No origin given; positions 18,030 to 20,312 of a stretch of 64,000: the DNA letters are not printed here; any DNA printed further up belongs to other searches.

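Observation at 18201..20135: Luciferase-like monooxygenase domain inserted between the two hot-dog halves of a DH in a cis-AT PKS module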

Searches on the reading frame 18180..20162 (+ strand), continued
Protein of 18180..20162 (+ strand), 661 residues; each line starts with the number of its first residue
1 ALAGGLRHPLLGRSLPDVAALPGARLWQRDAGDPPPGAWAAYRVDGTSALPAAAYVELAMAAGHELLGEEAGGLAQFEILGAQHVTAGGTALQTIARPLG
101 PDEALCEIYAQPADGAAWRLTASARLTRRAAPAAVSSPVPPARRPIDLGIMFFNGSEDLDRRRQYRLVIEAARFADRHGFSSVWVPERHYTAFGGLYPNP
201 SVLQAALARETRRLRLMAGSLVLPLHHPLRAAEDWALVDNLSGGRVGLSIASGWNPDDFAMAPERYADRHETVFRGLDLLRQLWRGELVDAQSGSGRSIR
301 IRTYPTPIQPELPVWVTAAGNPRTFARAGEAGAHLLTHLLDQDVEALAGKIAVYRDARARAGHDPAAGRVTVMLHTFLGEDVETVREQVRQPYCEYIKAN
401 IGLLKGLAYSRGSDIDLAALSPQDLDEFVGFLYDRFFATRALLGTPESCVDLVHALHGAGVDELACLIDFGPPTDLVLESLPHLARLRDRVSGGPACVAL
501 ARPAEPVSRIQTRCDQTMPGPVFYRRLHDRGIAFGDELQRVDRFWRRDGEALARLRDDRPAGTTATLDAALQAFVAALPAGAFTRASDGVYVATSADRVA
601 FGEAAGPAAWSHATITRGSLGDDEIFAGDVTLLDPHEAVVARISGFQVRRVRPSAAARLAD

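Call 33: find_related_loci(query=A1, collection=genome_contigs, flank=6000)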
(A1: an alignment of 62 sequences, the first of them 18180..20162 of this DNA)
Query A1 (661 aa) in genome_contigs; peptide patterns used: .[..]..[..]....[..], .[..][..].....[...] (x = any residue, [..] = any of these).
600 stretches matched a pattern (row limit reached: there are more); 584 encode a relative of the query (tblastn E <= 1e-3); the best 80 are kept; 77 distinct loci.
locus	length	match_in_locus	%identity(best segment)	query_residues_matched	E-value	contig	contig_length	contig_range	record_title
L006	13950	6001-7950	75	8-656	0e+0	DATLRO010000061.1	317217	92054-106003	MAG TPA_asm: Vicinamibacterales bacterium isolate SMAG_U13906 k141_741718, whole genome shotgun sequence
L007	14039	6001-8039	49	8-652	8e-170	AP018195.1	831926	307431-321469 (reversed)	Scytonema sp. HK-05 plasmid plasmid1 DNA, nearly complete genome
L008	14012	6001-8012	49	8-651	7e-172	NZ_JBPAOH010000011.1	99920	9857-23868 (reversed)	Tolypothrix sp. VBCCA 56010 strain VBCCA:56010 contig00011, whole genome shotgun sequence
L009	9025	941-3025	41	4-651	1e-163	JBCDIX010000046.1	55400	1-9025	MAG: Cyanobacteria bacterium P01_H01_bin.21 k141_3141955_length_55400_cov_16.0081, whole genome shotgun sequence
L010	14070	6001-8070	42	7-651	2e-162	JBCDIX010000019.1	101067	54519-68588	MAG: Cyanobacteria bacterium P01_H01_bin.21 k141_197323_length_101067_cov_20.6999, whole genome shotgun sequence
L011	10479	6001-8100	39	7-661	2e-160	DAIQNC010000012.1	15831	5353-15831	MAG TPA_asm: Ktedonobacteraceae bacterium isolate CTOTU3122 NODE_415_length_15831_cov_2.636220, whole genome shotgun seq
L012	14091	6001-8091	40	7-651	7e-160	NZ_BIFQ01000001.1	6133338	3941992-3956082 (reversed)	Dictyobacter aurantiacus strain S27 sequence1, whole genome shotgun sequence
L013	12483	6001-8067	42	2-654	7e-157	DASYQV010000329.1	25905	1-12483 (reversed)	MAG TPA_asm: Vicinamibacterales bacterium isolate SMAG_U4494 k141_1432733, whole genome shotgun sequence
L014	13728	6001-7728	44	136-655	3e-155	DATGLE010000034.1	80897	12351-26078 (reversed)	MAG TPA_asm: Ktedonobacteraceae bacterium isolate SMAG_U9878 k141_166884, whole genome shotgun sequence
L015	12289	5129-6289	61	137-525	3e-151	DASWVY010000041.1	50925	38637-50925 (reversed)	MAG TPA_asm: Opitutaceae bacterium isolate SMAG_U3642 k141_732885, whole genome shotgun sequence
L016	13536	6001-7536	51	146-656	7e-159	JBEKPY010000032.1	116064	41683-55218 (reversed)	MAG: Bryobacteraceae bacterium isolate SPRUCE 475 SPRUCE_475_32, whole genome shotgun sequence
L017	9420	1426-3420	56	11-643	0e+0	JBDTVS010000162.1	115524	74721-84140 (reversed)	MAG: Acidobacteriota bacterium isolate cluster3_bin.73 NODE_246_length_115524_cov_11.338273, whole genome shotgun sequen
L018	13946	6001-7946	48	7-661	3e-149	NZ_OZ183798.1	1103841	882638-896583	Burkholderia sp. LMG 32019 strain R-18634 isolate R-18634 chromosome 3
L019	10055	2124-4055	58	2-653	0e+0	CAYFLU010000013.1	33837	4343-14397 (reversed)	MAG TPA_asm: uncultured Solibacteraceae bacterium isolate ERP107066_co1_201 genome assembly, contig: NODE_312_length_338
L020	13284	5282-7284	46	8-651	1e-147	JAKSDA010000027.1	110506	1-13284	MAG: Proteobacteria bacterium isolate MAG.37 k141_10702785, whole genome shotgun sequence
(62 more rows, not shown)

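Call 34: predict_structure(alignment_id=A1)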
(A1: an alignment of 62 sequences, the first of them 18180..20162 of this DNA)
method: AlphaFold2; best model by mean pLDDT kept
length: 661 residues; sequences in the alignment: 62
mean_pLDDT: 80.9   pTM: 0.65
mean pLDDT of the five models: 80.9, 80.0, 80.1, 79.9, 79.6
residues with pLDDT >= 90: 390; 70-90: 95; 50-70: 56; < 50: 120
segments of 3 or more residues with pLDDT < 50: 1-13, 19-50, 68-101, 109-139, 496-498
pLDDT, mean of each block of 10 residues (from residue 1): 34 49 41 38 41 54 51 40 35 45 49 45 43 39 89 76 88 95 88 67 95 95 95 97 97 91 94 97 98 97 96 95 96 97 96 98 97 98 98 92 82 86 96 95 97 97 97 95 95 61 85 97 93 90 97 89 87 95 77 89 77 92 89 93 93 68 43
secondary structure, 60 per line:
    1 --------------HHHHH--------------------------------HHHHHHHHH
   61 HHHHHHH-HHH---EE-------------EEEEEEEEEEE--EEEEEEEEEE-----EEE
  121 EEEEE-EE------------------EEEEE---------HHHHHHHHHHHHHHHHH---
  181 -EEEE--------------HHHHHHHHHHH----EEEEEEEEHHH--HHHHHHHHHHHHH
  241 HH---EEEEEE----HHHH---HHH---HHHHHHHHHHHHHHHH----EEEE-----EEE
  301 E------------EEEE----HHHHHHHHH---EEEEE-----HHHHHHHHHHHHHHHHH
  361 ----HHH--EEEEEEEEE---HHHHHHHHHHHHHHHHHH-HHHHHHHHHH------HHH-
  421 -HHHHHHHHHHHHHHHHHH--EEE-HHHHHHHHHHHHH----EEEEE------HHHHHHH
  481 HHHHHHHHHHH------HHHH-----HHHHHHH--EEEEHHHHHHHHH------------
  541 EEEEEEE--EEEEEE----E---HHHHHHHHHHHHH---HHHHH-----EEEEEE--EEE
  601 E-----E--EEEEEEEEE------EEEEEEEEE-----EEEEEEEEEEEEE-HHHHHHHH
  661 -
elements in order: H15-19 H52-67 E90-100 E103-112 E118-125 E147-151 H161-177 E182-185 H200-210 E215-222 H228-242 E246-251 H256-259 H269-284 E289-292 E298-301 E314-317 H322-330 E334-338 H344-360 E370-378 H382-399 H401-410 H422-439 E442-444 H446-458 E463-467 H474-491 H498-501 H507-513 E516-519 H520-528 E541-547 E550-555 H564-576 H580-584 E590-595 E598-601 E610-618 E625-633 E639-651 H653-660
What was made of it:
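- The first AF2 model left DH_N below pLDDT 50 (call 34).
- Tried and rejected: DH_N came out below pLDDT 50 because the alignment was shallow there, so the model says nothing about the fold (call 34).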

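Call 35: search_protein_representatives(protein=window:18180-20162:+)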
Query: 661 residues. Proteins with E-value up to 0.001 (for the whole library): 18524; up to 1e-10: 5831; up to 1e-30: 2009. The best 150 are listed.
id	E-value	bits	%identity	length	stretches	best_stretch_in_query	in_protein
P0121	0.0e+00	1147.6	76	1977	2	1-655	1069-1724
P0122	5.0e-233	792.0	60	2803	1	8-654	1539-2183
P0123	1.2e-218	744.5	57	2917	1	11-656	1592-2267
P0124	1.4e-213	727.7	47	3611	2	145-494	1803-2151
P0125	1.4e-203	694.7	46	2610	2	147-488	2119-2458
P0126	6.5e-193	659.5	50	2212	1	7-653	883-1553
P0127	3.7e-175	600.8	51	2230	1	4-657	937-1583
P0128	2.1e-169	581.8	46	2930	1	5-651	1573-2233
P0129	3.0e-166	571.3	46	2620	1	38-655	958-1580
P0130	9.3e-166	569.7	52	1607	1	151-652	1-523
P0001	2.2e-165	568.5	48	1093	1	7-655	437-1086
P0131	6.8e-165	566.9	44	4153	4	8-493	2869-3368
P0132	4.3e-164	564.2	55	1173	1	148-653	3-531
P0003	2.0e-163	562.0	53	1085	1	147-650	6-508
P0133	3.2e-163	561.4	51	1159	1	148-655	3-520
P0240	7.8e-117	408.1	49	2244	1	140-491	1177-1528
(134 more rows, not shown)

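Call 44: search_solved_structures(query=window:18180-20162:+, max_evalue=0.01)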
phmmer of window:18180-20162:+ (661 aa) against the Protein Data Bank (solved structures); distinct sequences matched with E-value up to 0.01: 34.
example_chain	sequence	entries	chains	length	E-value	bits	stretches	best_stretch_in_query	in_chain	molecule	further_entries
6ket_A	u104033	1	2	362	5e-120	405.4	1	145-489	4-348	PuwE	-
8cbb_A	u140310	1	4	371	1.3e-23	86.8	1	166-399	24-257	Alkanal monooxygenase alpha chain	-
7bip_A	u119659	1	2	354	1.4e-22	83.4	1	164-450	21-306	Luciferase-like monooxygenase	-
2i7g_A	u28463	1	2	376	1.2e-21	80.3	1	162-416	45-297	Monooxygenase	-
8k74_A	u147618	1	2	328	1.8e-19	73.1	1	161-336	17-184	Alkanal monooxygenase alpha chain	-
1brl_A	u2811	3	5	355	1.2e-16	63.7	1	165-474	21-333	BACTERIAL LUCIFERASE | Alkanal monooxygenase alpha chain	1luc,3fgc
9fp4_A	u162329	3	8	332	2.4e-12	49.6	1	161-385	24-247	F420-dependent hydroxymycolic acid dehydrogenase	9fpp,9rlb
3kg8_A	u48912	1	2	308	1.5e-09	40.4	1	498-654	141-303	CurJ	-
5tz6_A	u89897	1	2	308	1.5e-09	40.4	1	498-654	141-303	CurJ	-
4us5_D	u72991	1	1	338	1.9e-09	40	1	166-252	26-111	LUCIFERASE-LIKE MONOOXYGENASE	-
4us5_A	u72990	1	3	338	3.5e-09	39.1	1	166-252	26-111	LUCIFERASE-LIKE MONOOXYGENASE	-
8t0u_A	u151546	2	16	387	1.6e-08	36.9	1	171-470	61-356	FMNH(2)-dependent dimethylsulfone monooxygenase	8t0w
5lxe_A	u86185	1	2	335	2.7e-07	32.9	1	166-334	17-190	F420-dependent glucose-6-phosphate dehydrogenase 1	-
8qpm_A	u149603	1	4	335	3.3e-07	32.6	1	172-477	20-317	5,10-methylenetetrahydromethanopterin reductase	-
8qpl_A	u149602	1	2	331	3.3e-07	32.6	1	172-477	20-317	5,10-methylenetetrahydromethanopterin reductase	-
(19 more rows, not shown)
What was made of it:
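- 18624..19643 (+): Complete MupA/Atu3671-family FMN-dependent luciferase-like monooxygenase domain (residues 1738-2077). The PERH motif starts at residue 1775. PDB 6KET PuwE OX domain E 5e-120 (call 44).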

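Call 54: predict_structure(alignment_id=A2)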
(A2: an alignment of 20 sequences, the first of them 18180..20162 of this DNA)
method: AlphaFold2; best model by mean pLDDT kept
length: 661 residues; sequences in the alignment: 20
mean_pLDDT: 82.1   pTM: 0.56
mean pLDDT of the five models: 82.1, 81.7, 80.8, 80.3, 78.9
residues with pLDDT >= 90: 247; 70-90: 299; 50-70: 81; < 50: 34
segments of 3 or more residues with pLDDT < 50: 1-5, 132-141, 494-501, 655-661
pLDDT, mean of each block of 10 residues (from residue 1): 58 73 84 75 83 88 84 83 74 89 89 82 85 39 79 68 85 93 79 58 89 88 85 92 92 78 85 91 93 91 87 90 92 93 90 96 91 95 93 84 64 68 86 85 92 91 94 90 92 48 75 92 87 83 92 78 64 88 64 86 75 84 79 87 87 51 39
secondary structure, 60 per line:
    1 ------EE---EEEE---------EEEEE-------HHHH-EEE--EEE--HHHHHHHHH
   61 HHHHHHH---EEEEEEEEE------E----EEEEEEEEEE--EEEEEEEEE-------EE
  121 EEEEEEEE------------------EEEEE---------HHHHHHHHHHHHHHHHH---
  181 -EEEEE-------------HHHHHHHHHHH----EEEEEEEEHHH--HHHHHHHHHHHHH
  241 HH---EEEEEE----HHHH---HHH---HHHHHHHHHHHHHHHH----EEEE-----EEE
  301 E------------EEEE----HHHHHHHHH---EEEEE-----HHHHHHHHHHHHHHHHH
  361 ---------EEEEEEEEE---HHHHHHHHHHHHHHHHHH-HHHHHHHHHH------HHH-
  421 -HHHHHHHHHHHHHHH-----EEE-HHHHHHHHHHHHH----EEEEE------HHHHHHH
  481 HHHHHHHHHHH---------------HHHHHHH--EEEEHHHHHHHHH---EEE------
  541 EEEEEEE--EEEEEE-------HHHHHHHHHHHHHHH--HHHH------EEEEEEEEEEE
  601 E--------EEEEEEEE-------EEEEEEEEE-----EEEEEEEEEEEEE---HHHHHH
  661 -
elements in order: E12-15 E25-29 H37-40 E42-44 E47-49 H52-67 E71-79 E91-100 E103-111 E119-128 E147-151 H161-177 E182-186 H200-210 E215-222 H228-242 E246-251 H256-259 H269-284 E289-292 E298-301 E314-317 H322-330 E334-338 H344-360 E370-378 H382-399 H401-410 H422-436 E442-444 H446-458 E463-467 H474-491 H507-513 E516-519 H520-528 E532-534 E541-547 E550-555 H563-577 H580-583 E590-601 E610-617 E625-633 E639-651 H655-660
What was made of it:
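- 18201..18563 (+): DH N-terminal hot-dog half (residues 1597-1717). HPLLG His1597 is codon 18201-18203. The motif reads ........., one residue shorter than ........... AF2 gives hot-dog strands and a central helix at pLDDT 73-89 (call 54).
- On MupA/Atu3671 FMN-dependent LLM (TIGR04020): AF2 pLDDT >90 over the domain (calls 34, 54).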

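Call 57: fold_search(model_id=the predicted structure, library=pdb)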
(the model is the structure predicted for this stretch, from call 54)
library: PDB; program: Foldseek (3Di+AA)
matches with E <= 10: 1552; with E <= 0.001: 286
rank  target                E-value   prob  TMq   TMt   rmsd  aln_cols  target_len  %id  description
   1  6ket_A                5.7e-41  1.00  0.50  0.93   2.4       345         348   47  Flavin-utilizing Monooxygenase (OX) Domain of Hybrid Polyketide/Non-Ribosomal Peptide Synthetase (released 2019-09-25)
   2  6ket_B                9.6e-39  1.00  0.48  0.94   1.9       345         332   46  Flavin-utilizing Monooxygenase (OX) Domain of Hybrid Polyketide/Non-Ribosomal Peptide Synthetase (released 2019-09-25)
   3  8cbb_C                2.4e-22  1.00  0.45  0.81   6.4       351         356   23  Structure of homodimeric luciferase from Enhygromyxa salina (released 2024-02-07)
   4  8cbb_B                3.7e-22  1.00  0.45  0.83   5.9       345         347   24  Structure of homodimeric luciferase from Enhygromyxa salina (released 2024-02-07)
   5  8cbb_A                6.9e-22  1.00  0.45  0.84   5.1       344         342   24  Structure of homodimeric luciferase from Enhygromyxa salina (released 2024-02-07)
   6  8cbb_D                1.9e-21  1.00  0.45  0.85   5.1       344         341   24  Structure of homodimeric luciferase from Enhygromyxa salina (released 2024-02-07)
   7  2i7g_A                2.8e-21  1.00  0.43  0.79   4.7       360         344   24  Crystal Structure of Monooxygenase from Agrobacterium tumefaciens (released 2006-10-03)
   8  7bip_A                3.9e-21  1.00  0.43  0.83   3.8       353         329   23  Crystal structure of monooxygenase RslO1 from Streptomyces bottropensis (released 2021-01-20)
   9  2i7g_B                1.3e-20  1.00  0.43  0.79   4.7       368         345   23  Crystal Structure of Monooxygenase from Agrobacterium tumefaciens (released 2006-10-03)
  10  4uwm_B                8.0e-19  1.00  0.42  0.73   4.5       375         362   20  Type II Baeyer-Villiger monooxygenase.The oxygenating constituent of 3,6-diketocamphane monooxygenase from CAM plasmid (released 2015-08-26)
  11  1luc_A                9.5e-19  1.00  0.43  0.83   4.3       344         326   20  BACTERIAL LUCIFERASE (released 1996-12-07)
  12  4uwm_A                1.4e-18  1.00  0.41  0.72   5.0       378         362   20  Type II Baeyer-Villiger monooxygenase.The oxygenating constituent of 3,6-diketocamphane monooxygenase from CAM plasmid (released 2015-08-26)
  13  5aec_B                1.7e-18  1.00  0.41  0.71   4.8       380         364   20  Type II Baeyer-Villiger monooxygenase.The oxygenating constituent of 3,6-diketocamphane monooxygenase from CAM plasmid (released 2015-09-09)
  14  5aec_A                2.2e-18  1.00  0.41  0.70   5.0       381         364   20  Type II Baeyer-Villiger monooxygenase.The oxygenating constituent of 3,6-diketocamphane monooxygenase from CAM plasmid (released 2015-09-09)
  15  3fgc_D                4.0e-18  1.00  0.43  0.83   3.6       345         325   16  Crystal Structure of the Bacterial Luciferase:Flavin Complex Reveals the Basis of Intersubunit Communication (released 2009-05-26)
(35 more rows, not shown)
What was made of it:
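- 18624..19643 (+): Foldseek TM 0.93 (call 57). pLDDT >90 (calls 34, 54).
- On MupA/Atu3671 FMN-dependent LLM (TIGR04020): Foldseek against 6KET gives TMt 0.93, and against 1LUC 0.83 (call 57).
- Closest known: PuwE OX domain. Same: It is the closest solved structure: 47% identity, E 5e-120, TM 0.93 (calls 44, 57).
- It matches the solved PuwE OX domain 6KET (E 5e-120, TM 0.93; calls 44, 57). It is 47% identical to the solved OX domain 6KET (call 57).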
